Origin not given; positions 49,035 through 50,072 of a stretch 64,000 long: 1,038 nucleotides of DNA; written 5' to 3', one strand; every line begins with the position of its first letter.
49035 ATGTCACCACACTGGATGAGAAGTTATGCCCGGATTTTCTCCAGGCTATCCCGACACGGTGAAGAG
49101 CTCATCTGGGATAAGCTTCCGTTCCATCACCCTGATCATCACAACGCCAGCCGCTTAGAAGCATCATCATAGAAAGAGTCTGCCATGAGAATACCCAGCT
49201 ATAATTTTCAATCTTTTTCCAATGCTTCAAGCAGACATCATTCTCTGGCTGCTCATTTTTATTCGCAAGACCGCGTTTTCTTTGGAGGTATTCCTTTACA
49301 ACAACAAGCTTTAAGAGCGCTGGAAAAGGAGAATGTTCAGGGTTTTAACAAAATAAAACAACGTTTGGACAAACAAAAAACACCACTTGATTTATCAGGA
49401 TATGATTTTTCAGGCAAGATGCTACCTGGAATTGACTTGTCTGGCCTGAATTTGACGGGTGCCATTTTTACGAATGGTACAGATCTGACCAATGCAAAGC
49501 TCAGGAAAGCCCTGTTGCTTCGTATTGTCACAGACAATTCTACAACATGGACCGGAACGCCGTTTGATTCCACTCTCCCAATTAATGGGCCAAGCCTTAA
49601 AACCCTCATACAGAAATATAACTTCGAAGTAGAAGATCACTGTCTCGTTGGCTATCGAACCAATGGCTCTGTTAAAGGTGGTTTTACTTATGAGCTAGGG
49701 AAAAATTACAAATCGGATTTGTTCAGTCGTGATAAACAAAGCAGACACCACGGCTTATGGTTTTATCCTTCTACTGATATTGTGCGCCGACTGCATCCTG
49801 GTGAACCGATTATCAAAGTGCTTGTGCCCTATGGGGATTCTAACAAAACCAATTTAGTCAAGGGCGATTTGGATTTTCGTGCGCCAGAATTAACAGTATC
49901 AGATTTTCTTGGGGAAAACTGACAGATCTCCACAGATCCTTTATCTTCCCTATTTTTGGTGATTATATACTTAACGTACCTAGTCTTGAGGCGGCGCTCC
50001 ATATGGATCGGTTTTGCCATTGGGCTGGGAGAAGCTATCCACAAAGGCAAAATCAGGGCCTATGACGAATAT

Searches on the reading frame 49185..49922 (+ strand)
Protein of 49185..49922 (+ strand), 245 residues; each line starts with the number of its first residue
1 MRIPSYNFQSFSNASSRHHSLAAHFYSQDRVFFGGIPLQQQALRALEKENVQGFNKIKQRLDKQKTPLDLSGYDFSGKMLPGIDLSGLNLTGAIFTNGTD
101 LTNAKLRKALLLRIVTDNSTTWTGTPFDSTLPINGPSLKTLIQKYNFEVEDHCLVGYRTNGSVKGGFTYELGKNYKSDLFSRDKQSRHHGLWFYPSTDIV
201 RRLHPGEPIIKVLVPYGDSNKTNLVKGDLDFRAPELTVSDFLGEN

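Call 71: search_protein_families(library=pfam, proteins=[window:49185-49922:+], max_evalue=0.01)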
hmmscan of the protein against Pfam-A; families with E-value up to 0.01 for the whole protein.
window:49185-49922:+ (245 aa): 1 family
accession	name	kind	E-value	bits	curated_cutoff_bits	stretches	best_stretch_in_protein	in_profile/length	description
PF00805.28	Pentapeptide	-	0.00029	20.8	20.2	1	75-107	8-39/40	Pentapeptide repeats (8 copies)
